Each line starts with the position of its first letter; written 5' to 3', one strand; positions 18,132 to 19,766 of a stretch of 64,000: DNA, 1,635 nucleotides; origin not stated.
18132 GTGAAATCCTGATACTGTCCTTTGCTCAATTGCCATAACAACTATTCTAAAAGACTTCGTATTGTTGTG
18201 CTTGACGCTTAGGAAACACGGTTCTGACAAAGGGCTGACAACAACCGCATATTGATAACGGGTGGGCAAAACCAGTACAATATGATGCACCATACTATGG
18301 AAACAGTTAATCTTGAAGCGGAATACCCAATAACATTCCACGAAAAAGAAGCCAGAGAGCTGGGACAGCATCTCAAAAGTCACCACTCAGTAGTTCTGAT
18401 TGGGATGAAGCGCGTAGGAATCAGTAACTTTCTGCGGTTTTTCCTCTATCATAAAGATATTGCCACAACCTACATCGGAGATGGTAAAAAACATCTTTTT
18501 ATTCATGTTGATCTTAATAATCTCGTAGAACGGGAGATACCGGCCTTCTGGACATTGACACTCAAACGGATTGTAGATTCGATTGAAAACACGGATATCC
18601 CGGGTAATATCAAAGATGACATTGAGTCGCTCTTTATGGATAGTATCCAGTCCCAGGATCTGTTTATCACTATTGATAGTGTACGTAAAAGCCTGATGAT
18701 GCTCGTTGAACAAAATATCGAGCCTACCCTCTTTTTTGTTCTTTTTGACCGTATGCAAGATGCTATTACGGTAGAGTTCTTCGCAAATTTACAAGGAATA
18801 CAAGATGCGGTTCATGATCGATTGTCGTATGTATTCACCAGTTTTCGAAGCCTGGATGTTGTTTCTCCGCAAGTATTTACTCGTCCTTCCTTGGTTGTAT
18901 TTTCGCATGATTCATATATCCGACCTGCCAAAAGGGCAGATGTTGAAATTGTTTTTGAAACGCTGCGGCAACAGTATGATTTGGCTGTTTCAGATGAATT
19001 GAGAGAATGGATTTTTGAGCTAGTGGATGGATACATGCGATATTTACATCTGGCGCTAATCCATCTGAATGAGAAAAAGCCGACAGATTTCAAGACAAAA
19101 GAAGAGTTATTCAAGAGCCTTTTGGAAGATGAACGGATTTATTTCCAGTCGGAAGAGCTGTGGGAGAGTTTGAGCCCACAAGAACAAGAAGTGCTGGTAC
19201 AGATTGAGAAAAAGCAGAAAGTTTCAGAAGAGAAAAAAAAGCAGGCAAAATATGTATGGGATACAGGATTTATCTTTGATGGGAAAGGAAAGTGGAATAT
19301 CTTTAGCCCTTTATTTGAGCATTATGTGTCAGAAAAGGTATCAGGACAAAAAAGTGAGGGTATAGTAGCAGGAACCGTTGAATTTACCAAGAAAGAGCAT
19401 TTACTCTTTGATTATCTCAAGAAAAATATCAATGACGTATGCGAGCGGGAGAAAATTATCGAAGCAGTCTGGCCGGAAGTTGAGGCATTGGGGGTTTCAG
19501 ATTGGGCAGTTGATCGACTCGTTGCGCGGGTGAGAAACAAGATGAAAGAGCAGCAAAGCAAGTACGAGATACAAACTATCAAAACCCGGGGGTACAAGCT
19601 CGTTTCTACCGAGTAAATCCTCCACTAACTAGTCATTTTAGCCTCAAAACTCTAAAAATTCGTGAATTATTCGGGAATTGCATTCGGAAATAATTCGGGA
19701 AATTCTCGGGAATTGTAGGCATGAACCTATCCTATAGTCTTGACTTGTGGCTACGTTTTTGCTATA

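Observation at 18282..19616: Unusual regulator architecture: degenerate P-loop NTPase-like domain fused to a C-terminal OmpR/PhoB winged helix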

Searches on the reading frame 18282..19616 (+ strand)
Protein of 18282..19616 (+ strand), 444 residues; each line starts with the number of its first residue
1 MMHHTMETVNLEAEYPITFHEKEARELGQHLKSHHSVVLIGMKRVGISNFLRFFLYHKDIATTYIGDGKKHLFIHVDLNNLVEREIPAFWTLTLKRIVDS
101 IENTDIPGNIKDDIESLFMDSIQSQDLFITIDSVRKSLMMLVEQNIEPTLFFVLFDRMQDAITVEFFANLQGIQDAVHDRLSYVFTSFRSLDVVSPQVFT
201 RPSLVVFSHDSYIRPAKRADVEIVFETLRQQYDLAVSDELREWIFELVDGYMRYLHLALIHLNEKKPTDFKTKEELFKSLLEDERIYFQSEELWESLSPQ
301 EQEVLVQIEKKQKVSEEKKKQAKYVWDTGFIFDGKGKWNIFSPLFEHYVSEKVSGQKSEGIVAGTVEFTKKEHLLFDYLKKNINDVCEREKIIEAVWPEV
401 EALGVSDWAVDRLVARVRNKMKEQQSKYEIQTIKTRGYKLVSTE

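Call 3: search_protein_families(library=pfam, proteins=[window:18282-19616:+], max_evalue=1)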
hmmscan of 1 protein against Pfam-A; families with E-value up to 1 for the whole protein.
window:18282-19616:+ (444 aa): 5 families
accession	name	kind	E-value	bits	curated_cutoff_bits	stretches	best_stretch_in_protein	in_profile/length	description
PF00486.34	Trans_reg_C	-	2.7e-14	53.4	26.2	1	365-440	3-77/77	Transcriptional regulatory protein, C terminal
PF14516.12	AAA_35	-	0.013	14.8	27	1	226-349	207-329/331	AAA-like domain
PF08726.16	EFhand_Ca_insen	-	0.067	13.7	27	1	271-324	3-58/69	Ca2+ insensitive EF hand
PF06053.17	DUF929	-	0.1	12.6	24.6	1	279-357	95-175/205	Domain of unknown function (DUF929)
PF06628.17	Catalase-rel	-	0.24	12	30.1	1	287-307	8-28/65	Catalase-related immune-responsive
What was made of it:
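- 19098..19355 (+): Helical plus small winged-helix domain of the NOD (aa 268-353), followed by a low-confidence linker (aa 353-362). A weak AAA_35 C-terminal hit covers this part (E 0.013, below the cut-off; call 3).
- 19374..19607 (+): OmpR/PhoB-type winged helix (Trans_reg_C): alpha1-beta-alpha2-loop-alpha3-beta hairpin. It lacks the usual N-terminal four-stranded sheet. Pfam 53.4 bits (call 3).
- On OmpR/PhoB-type winged helix (Pfam Trans_reg_C, PF00486): E 2.7e-14, 53.4 bits against a cut-off of 26.2, covering profile positions 3-77 of 77 (call 3).
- On Two-component response regulator (OmpR subfamily): No Response_reg hit (call 3).
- On STAND NTPases (nSTAND1 PF20703 / AAA_35 PF14516): Only AAA_35 at E 0.013, 14.8 bits against 27 (call 3).
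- On Large SARP (AfsR-type) regulators: The DNA-binding domain is C-terminal (call 3).
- Checked: Trans_reg_C is significant: E 2.7e-14, 53.4 bits against a cut-off of 26.2 (call 3).
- Pfam Trans_reg_C at 53 bits (call 3). The protein matched no family other than Trans_reg_C above threshold (call 3).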

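Call 4: search_protein_families(library=ncbifam, proteins=[window:18282-19616:+], max_evalue=1)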
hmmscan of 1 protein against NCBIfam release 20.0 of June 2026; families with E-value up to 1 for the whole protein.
window:18282-19616:+ (444 aa): 21 families
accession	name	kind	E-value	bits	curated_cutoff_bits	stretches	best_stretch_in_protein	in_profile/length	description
NF041734.1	resp_reg_RppA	equivalog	2.2e-08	33.8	250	1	350-440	140-227/229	two-component system response regulator RppA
NF053854.1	RespRegPhoBBctds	equivalog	8.2e-08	31.9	270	1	362-439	150-223/225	two-component system response regulator PhoB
TIGR02154.1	PhoB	equivalog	6.9e-07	28.8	296.2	1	365-440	152-225/226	phosphate regulon transcriptional regulator PhoB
NF040534.1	resp_reg_YycF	equivalog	2.7e-06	26.8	340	1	365-438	153-225/231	response regulator YycF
NF045914.1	RespRegNblR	equivalog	8.6e-06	25.5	300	1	365-440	152-225/228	response regulator transcription factor NblR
NF041209.1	resp_regPieR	equivalog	6.6e-05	22.6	450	1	368-444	158-231/231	two component system response regulator PieR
NF051850.1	RespRegRprY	equivalog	8.5e-05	22.1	370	1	365-443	154-229/234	response regulator transcription factor RprY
NF045944.1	ResRegRpaBCyano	equivalog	8.9e-05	22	330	1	365-439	151-226/229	response regulator transcription factor RpaB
NF008078.0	PRK10816.1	equivalog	0.00017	21.1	336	1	364-440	146-220/223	two-component system response regulator PhoP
TIGR01387.1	cztR_silR_copR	subfamily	0.0002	21.1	279.2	1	365-440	145-218/218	heavy metal response regulator transcription factor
NF033117.2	vanR_ACDEGLN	exception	0.00074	19.2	350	1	365-439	151-224/226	VanR-ABDEGLN family response regulator transcription factor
NF008296.0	PRK11083.1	equivalog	0.0014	18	273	1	366-440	152-225/228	two-component system response regulator CreB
NF033120.0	vanR_FM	exception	0.0016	18.2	460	1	362-440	152-229/231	vancomycin resistance response regulator transcription factor, VanR-F/VanR-M family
NF000404.1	vanR-D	exception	0.0023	17.5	500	1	365-439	156-229/232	vancomycin resistance response regulator transcription factor VanR-D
NF041733.1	resp_reg_CseB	equivalog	0.0029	17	350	1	365-441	157-227/228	two-component system response regulator CseB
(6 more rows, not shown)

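Call 7: find_homologous_proteins(query=window:18282-19616:+)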
Query window:18282-19616:+ (444 aa): 1655 proteins with E <= 0.001 among 7957 candidates; the best 120 are listed.
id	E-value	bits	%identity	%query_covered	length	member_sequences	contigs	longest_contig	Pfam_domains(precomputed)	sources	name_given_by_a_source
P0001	2.8e-288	974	100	99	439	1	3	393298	PF00486.35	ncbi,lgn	-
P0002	6.3e-226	768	79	100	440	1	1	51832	PF00486.35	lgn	-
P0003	6.4e-176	603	63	98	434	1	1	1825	PF00486.35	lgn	-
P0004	8.2e-176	603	63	98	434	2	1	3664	PF00486.35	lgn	-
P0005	7.0e-173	593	63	99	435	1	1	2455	PF00486.35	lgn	-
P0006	1.4e-169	583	61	97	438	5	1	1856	PF00486.35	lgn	-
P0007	1.9e-169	582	59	99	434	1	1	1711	PF00486.35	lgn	-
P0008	2.5e-168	578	60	98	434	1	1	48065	PF00486.35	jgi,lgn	-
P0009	5.2e-167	574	62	98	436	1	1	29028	PF00486.35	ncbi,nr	ncbi:MAG: helix-turn-helix domain-containing protein [Candidatus Levybacteria bacterium]|nr:helix-tu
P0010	4.3e-166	571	61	99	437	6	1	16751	PF00486.35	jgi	-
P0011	1.1e-165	570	60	99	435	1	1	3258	PF00486.35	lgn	-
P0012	1.2e-165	570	60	98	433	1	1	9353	PF00486.35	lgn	-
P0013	1.4e-165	569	59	98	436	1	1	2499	PF00486.35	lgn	-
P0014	1.5e-164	566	58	98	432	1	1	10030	PF00486.35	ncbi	-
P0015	1.5e-164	566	61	97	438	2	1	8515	PF00486.35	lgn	-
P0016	2.0e-164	566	61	98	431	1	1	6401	PF00486.35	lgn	-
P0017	2.1e-164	566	59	99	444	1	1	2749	PF00486.35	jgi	jgi:DNA-binding winged helix-turn-helix (wHTH) protein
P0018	4.2e-164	565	62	98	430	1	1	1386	PF00486.35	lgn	-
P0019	7.5e-164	564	60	99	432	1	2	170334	PF00486.35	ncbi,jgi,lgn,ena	-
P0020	3.2e-163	562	60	98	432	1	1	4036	PF00486.35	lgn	-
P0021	6.0e-163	561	61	98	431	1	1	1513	PF00486.35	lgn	-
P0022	6.6e-163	561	60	98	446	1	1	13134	PF00486.35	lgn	-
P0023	8.1e-163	560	60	98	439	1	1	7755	PF00486.35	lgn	-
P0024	1.1e-162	560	59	98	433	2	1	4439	PF00486.35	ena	-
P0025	1.3e-162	560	58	98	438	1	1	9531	PF00486.35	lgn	-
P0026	1.6e-162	559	59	99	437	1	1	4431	PF00486.35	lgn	-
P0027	1.7e-162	559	58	99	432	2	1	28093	PF00486.35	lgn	-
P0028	2.4e-161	555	60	98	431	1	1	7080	PF00486.35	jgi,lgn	jgi:hypothetical protein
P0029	4.6e-161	555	59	98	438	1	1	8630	PF00486.35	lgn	-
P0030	6.9e-161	554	58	99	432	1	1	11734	PF00486.35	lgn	-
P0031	8.9e-161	554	58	98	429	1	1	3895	PF00486.35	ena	-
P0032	9.4e-161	554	58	99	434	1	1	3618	PF00486.35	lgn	-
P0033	1.1e-160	553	57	98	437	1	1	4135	PF00486.35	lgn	-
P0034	1.3e-160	553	58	99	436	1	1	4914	PF00486.35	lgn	-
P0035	1.3e-160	553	60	98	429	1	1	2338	PF00486.35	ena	-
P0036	1.6e-160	553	57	99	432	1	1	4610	PF00486.35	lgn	-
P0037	3.0e-160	552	57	99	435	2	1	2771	PF00486.35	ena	-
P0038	9.1e-160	550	57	100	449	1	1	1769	PF00486.35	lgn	-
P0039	1.2e-159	550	57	99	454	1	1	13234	PF00486.35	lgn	-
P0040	1.3e-159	550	58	99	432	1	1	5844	PF00486.35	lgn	-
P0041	1.8e-159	549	57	99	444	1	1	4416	PF00486.35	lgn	-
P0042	1.8e-159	549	58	99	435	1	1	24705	PF00486.35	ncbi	-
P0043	2.7e-159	549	59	99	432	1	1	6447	PF00486.35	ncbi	-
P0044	3.1e-159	549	58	99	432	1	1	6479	PF00486.35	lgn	-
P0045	3.8e-159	548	59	99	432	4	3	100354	PF00486.35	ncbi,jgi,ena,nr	ncbi:MAG: hypothetical protein ACD_50C00391G0008 [uncultured bacterium]|nr:MAG: hypothetical protein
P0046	4.1e-159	548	57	99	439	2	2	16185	PF00486.35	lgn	-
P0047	5.1e-159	548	58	98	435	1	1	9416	PF00486.35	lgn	-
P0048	6.8e-159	547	57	99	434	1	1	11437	PF00486.35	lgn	-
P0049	1.1e-158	547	58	99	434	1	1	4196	PF00486.35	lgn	-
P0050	2.2e-158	546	58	98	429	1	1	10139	PF00486.35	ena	-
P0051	2.3e-158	546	57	98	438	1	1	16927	PF00486.35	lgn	-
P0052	2.4e-158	546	58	98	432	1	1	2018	PF00486.35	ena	-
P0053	3.0e-158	545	58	98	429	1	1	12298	PF00486.35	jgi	-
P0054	3.8e-158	545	58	98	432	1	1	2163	PF00486.35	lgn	-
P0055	1.2e-157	543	58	98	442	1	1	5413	PF00486.35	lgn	-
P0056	1.6e-157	543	57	98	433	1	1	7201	PF00486.35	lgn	-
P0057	1.9e-157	543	57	99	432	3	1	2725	PF00486.35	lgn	-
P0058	2.1e-157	543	57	99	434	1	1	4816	PF00486.35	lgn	-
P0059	2.2e-157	542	60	99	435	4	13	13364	PF00486.35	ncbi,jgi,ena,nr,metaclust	ncbi:MAG: hypothetical protein A3D74_00635 [Candidatus Levybacteria bacterium RIFCSPHIGHO2_02_FULL_3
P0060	2.3e-157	542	57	99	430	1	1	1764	PF00486.35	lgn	-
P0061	2.3e-157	542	56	98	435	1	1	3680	PF00486.35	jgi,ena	-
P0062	2.4e-157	542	58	99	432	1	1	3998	PF00486.35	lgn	-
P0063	2.5e-157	542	59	98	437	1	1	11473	PF00486.35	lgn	-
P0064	3.5e-157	542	58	99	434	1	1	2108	PF00486.35,PF14516.13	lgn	-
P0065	4.6e-157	541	57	98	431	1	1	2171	PF00486.35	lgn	-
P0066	6.7e-157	541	57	99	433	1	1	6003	PF00486.35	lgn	-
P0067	7.9e-157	541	57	98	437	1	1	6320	PF00486.35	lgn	-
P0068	8.8e-157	540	59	98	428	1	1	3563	PF00486.35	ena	-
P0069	8.8e-157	540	57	98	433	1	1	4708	PF00486.35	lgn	-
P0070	9.0e-157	540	58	98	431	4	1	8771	PF00486.35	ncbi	-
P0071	1.2e-156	540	56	98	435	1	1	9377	PF00486.35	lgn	-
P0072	1.5e-156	540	58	98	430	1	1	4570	PF00486.35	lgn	-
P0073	1.5e-156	540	56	97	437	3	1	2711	PF00486.35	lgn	-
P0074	1.9e-156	539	57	98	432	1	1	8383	PF00486.35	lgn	-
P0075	3.1e-156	539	58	98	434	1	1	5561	PF00486.35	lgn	-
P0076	3.5e-156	538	56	99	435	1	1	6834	PF00486.35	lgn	-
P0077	5.6e-156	538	57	99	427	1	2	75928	PF00486.35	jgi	jgi:hypothetical protein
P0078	6.2e-156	538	57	99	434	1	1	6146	PF00486.35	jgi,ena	-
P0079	7.7e-156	537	56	98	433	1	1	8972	PF00486.35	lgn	-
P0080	1.3e-155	537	57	98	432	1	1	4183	PF00486.35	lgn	-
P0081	1.5e-155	536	58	100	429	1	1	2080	PF00486.35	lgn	-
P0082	1.5e-155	536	58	97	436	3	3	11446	PF00486.35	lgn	-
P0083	2.5e-155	536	58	100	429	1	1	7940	PF00486.35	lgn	-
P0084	3.8e-155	535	57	98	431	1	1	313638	PF00486.35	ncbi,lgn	-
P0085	3.8e-155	535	58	99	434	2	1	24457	PF00486.35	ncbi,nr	ncbi:MAG: helix-turn-helix domain-containing protein [Patescibacteria group bacterium]|nr:helix-turn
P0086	5.6e-155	535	57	98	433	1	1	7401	PF00486.35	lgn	-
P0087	6.1e-155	534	58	98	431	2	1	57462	PF00486.35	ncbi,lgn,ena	-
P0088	6.2e-155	534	56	100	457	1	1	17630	PF00486.35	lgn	-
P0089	6.9e-155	534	57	98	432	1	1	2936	PF00486.35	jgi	jgi:DNA-binding winged helix-turn-helix (wHTH) protein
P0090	1.0e-154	534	56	98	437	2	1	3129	PF00486.35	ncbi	-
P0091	1.3e-154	533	57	98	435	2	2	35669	PF00486.35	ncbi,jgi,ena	-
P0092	1.4e-154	533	59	97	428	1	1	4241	PF00486.35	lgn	-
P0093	1.5e-154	533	56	98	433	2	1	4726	PF00486.35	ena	-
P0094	1.6e-154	533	57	98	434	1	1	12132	PF00486.35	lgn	-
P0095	2.0e-154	533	57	97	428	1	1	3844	PF00486.35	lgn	-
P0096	2.4e-154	532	58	98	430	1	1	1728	PF00486.35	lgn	-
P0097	2.7e-154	532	57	98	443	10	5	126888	PF00486.35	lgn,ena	-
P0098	3.0e-154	532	57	98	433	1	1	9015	PF00486.35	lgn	-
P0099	3.2e-154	532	57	98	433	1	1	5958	PF00486.35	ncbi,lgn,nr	ncbi:MAG: helix-turn-helix domain-containing protein [bacterium]|nr:helix-turn-helix domain-containi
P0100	3.4e-154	532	54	98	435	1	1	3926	PF00486.35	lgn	-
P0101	3.8e-154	532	55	99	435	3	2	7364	PF00486.35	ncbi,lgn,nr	ncbi:MAG TPA: helix-turn-helix domain-containing protein [Patescibacteria group bacterium]|nr:helix-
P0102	4.1e-154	532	57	99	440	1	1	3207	PF00486.35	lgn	-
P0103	4.2e-154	532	56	99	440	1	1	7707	PF00486.35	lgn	-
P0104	4.6e-154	532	57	98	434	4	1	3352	PF00486.35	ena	-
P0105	5.3e-154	531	58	98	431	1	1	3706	PF00486.35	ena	-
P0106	5.3e-154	531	56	98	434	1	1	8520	PF00486.35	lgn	-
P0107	6.5e-154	531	56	96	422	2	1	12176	PF00486.35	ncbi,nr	ncbi:MAG: helix-turn-helix domain-containing protein, partial [Candidatus Levybacteria bacterium]|nr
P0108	7.3e-154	531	56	99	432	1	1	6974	PF00486.35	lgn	-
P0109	8.5e-154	531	58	99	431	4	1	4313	PF00486.35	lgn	-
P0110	9.3e-154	530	56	98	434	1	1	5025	PF00486.35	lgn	-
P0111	1.5e-153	530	56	99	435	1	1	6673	PF00486.35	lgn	-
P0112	1.6e-153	530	56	99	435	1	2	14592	PF00486.35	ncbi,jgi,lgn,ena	-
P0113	1.7e-153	530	55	98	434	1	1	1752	PF00486.35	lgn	-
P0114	1.8e-153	530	56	98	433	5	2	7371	PF00486.35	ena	-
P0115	2.0e-153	529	56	98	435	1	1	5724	PF00486.35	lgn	-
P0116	2.2e-153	529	56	99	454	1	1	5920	PF00486.35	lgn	-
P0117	2.4e-153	529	56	98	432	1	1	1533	PF00486.35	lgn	-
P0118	2.5e-153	529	56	98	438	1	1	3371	PF00486.35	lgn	-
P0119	2.6e-153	529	58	97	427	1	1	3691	PF00486.35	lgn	-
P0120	3.8e-153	528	58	97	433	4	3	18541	PF00486.35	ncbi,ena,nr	ncbi:MAG: hypothetical protein A2698_00460 [Candidatus Levybacteria bacterium RIFCSPHIGHO2_01_FULL_4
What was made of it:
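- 18297..19616 (+): Regulator CDS, 439 aa: NBD-lid-WHD (STAND/ORC-like NOD), a linker, then an OmpR-type wHTH. There are 1,655 homologues, mostly 430-440 aa (call 7).
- The whole module is under strong purifying selection, at 55-63% identity across the clade (call 7).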

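Call 11: find_related_loci(query=A1, collection=genome_contigs, flank=6000)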
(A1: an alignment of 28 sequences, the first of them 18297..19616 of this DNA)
Query A1 (439 aa) in genome_contigs; peptide patterns used: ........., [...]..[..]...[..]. (x = any residue, [..] = any of these).
252 stretches matched a pattern; 204 encode a relative of the query (tblastn E <= 1e-3); the best 80 are kept; 80 distinct loci.
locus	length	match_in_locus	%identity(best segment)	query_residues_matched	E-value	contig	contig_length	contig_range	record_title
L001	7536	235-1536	62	1-437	1e-171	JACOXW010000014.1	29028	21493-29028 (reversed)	MAG: Candidatus Levyibacteriota bacterium isolate NC_groundwater_163_Ag_S-0.1um_40_14 S4_GD2017_2_S1_scaffold_966, whole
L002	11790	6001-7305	57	1-438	2e-169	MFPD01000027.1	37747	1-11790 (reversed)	MAG: Candidatus Levybacteria bacterium RIFCSPLOWO2_02_FULL_37_18 rifcsplowo2_02_scaffold_847, whole genome shotgun seque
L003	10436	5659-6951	57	1-436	3e-169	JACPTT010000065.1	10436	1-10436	MAG: Candidatus Levyibacteriota bacterium isolate NC_groundwater_739_Ag_S-0.65um_41_9 S37_SO-6_scaffold_499809, whole ge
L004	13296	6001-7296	58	1-438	4e-168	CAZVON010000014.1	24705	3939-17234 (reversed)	MAG TPA_asm: uncultured Gammaproteobacteria bacterium isolate SRP269290_co3_805 genome assembly, contig: NODE_1913_lengt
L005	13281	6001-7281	57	6-437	2e-167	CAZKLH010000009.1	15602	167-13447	MAG TPA_asm: uncultured Gammaproteobacteria bacterium isolate SRP200132_co1_753 genome assembly, contig: NODE_6596_lengt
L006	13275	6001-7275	57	6-436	6e-163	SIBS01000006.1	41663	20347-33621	MAG: Candidatus Levyibacteriota bacterium isolate Baikal-deep-G183 BACOMB-C3907, whole genome shotgun sequence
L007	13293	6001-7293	56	1-438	5e-161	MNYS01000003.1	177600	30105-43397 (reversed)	MAG: Candidatus Levybacteria bacterium CG2_30_37_29 cg2_3.0_scaffold_9_c, whole genome shotgun sequence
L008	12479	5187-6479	55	1-436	4e-161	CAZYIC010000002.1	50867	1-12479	MAG TPA_asm: uncultured Gammaproteobacteria bacterium isolate binchicken_co38_456 genome assembly, contig: NODE_1494_len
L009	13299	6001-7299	55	1-438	3e-161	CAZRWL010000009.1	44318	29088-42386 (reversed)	MAG TPA_asm: uncultured Gammaproteobacteria bacterium isolate SRP269290_co1_1073 genome assembly, contig: NODE_861_lengt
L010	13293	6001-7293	55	1-437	1e-160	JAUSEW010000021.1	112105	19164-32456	MAG: Candidatus Levyibacteriota bacterium isolate E14_maxbin.252 E14_k141_1448703, whole genome shotgun sequence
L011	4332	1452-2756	56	1-437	2e-164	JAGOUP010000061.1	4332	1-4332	MAG: Candidatus Levyibacteriota bacterium isolate Gw_Eff_bin_508 Gw_Eff_75792_length_4332_cov_2.531272, whole genome sho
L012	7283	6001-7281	56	1-433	6e-159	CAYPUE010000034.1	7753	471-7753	MAG TPA_asm: uncultured Gammaproteobacteria bacterium isolate SRP269290_co2_354 genome assembly, contig: NODE_13132_leng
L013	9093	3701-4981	55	1-436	7e-157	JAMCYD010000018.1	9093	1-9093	MAG: Patescibacteria group bacterium isolate FK_Sedi_B_Bin.369 NODE_32580_length_9093_cov_5.98517, whole genome shotgun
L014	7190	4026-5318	53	1-436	6e-157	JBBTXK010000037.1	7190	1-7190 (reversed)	MAG: Patescibacteria group bacterium isolate H51-bin196_1 H51_bin196_1_000000000037, whole genome shotgun sequence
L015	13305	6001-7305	54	1-439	3e-156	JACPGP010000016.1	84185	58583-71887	MAG: Candidatus Levyibacteriota bacterium isolate NC_groundwater_391_Ag_B-0.1um_40_33 GD18-4_B1_scaffold_390764, whole g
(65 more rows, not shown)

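Call 18: predict_structure(alignment_id=A1)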
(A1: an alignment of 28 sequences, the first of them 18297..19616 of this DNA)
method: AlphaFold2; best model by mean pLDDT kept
length: 439 residues; sequences in the alignment: 28
mean_pLDDT: 88.4   pTM: 0.78
mean pLDDT of the five models: 88.4, 88.2, 87.6, 86.3, 84.8
residues with pLDDT >= 90: 282; 70-90: 126; 50-70: 19; < 50: 12
segments of 3 or more residues with pLDDT < 50: 1-3, 353-359
pLDDT, mean of each block of 10 residues (from residue 1): 68 94 96 86 88 93 94 86 95 95 96 92 96 97 95 90 96 96 92 91 93 93 89 94 92 90 88 90 88 93 92 93 89 92 88 44 80 91 86 63 75 80 83 83
secondary structure, 60 per line:
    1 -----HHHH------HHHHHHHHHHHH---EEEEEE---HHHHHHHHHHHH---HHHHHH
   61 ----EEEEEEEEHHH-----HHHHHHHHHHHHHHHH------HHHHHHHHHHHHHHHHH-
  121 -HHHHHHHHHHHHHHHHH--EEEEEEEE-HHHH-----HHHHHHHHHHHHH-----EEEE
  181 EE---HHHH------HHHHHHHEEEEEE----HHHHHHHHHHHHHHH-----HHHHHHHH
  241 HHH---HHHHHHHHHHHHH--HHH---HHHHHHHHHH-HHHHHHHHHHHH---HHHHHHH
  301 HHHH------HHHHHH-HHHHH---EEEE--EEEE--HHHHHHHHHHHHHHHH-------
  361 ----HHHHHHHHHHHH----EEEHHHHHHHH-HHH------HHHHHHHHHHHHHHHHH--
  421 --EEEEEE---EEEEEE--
elements in order: H6-9 H16-27 E31-36 H40-51 H55-60 E65-72 H81-96 H103-119 H122-138 E141-148 H150-153 H159-171 E177-182 H186-189 H196-202 E203-208 H213-227 H233-243 H247-259 H268-277 H279-290 H294-304 H311-316 H318-322 E326-329 E332-335 H338-353 H365-376 E381-383 H384-391 H402-418 E423-428 E432-437
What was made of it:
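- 18297..19616 (+): AF2 model pLDDT 88.4 (call 18).
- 19098..19355 (+): AF2 secondary structure and pLDDT (call 18).
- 19374..19607 (+): AF2 secondary structure (call 18).
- On OmpR/PhoB-type winged helix (Pfam Trans_reg_C, PF00486): The AF2 model shows H365-376, E381-383, H384-391, H402-418 and the hairpin E423-437 (call 18).
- On STAND NTPases (nSTAND1 PF20703 / AAA_35 PF14516): AF2 domain layout (call 18). Nothing but the wHTH follows the NOD (calls 3, 18).
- AF2 model with pLDDT 88 (call 18).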
